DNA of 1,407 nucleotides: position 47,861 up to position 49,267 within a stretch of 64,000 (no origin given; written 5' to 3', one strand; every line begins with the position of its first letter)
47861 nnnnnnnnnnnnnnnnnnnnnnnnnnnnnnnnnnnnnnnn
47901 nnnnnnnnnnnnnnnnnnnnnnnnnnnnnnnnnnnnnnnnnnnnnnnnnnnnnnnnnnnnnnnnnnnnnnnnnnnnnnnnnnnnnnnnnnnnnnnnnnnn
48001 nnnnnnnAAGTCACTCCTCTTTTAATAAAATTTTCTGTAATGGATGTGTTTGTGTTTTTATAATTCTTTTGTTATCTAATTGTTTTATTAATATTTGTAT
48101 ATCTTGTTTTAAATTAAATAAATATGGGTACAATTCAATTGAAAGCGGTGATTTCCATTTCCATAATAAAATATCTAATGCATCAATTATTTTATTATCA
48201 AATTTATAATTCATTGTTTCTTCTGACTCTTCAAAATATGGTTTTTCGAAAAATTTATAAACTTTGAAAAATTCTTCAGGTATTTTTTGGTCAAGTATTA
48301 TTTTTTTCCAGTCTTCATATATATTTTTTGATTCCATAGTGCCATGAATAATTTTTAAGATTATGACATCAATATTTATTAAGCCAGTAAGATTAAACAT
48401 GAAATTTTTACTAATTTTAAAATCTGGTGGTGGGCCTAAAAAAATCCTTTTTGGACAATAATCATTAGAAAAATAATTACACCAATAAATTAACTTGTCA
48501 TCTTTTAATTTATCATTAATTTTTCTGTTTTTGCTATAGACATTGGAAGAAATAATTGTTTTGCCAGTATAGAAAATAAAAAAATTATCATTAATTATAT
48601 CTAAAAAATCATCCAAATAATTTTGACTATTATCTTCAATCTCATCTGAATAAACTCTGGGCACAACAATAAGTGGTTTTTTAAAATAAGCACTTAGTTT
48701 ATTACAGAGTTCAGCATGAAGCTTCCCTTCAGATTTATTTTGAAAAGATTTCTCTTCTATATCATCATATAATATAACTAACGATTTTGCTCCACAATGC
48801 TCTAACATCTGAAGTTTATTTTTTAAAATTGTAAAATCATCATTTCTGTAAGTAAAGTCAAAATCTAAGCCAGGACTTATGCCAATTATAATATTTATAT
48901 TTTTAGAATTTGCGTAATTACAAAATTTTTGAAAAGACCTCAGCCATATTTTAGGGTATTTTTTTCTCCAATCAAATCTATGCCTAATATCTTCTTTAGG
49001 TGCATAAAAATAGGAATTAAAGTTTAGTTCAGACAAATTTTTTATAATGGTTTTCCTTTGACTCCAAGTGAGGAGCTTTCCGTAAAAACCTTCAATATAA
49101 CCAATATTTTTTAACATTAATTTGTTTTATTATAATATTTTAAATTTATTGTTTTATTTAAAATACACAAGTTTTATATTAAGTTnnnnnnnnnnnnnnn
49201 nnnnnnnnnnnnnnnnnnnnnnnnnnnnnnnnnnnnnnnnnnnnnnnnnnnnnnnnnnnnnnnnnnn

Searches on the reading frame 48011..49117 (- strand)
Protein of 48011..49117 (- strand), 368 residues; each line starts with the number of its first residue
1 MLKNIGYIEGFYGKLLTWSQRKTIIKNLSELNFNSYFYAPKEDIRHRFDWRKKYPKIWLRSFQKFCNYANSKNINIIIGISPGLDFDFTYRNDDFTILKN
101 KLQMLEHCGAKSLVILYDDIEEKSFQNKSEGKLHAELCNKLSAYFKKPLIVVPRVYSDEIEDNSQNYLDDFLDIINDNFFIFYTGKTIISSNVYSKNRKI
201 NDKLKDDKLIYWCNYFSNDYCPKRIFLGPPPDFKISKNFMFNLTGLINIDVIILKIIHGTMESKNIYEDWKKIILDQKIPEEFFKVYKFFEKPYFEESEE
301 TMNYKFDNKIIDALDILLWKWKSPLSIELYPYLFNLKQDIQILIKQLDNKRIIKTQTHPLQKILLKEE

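Call 30: search_protein_families(library=ncbifam, proteins=[window:48011-49117:-], max_evalue=0.00001)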
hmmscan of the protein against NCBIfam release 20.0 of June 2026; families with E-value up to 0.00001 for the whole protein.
window:48011-49117:- (368 aa): 1 family
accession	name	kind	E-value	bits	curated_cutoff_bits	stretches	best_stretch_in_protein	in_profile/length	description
NF041654.1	GlcNAcase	equivalog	1e-25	90.4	1000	1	5-229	146-370/732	beta-N-acetylglucosaminidase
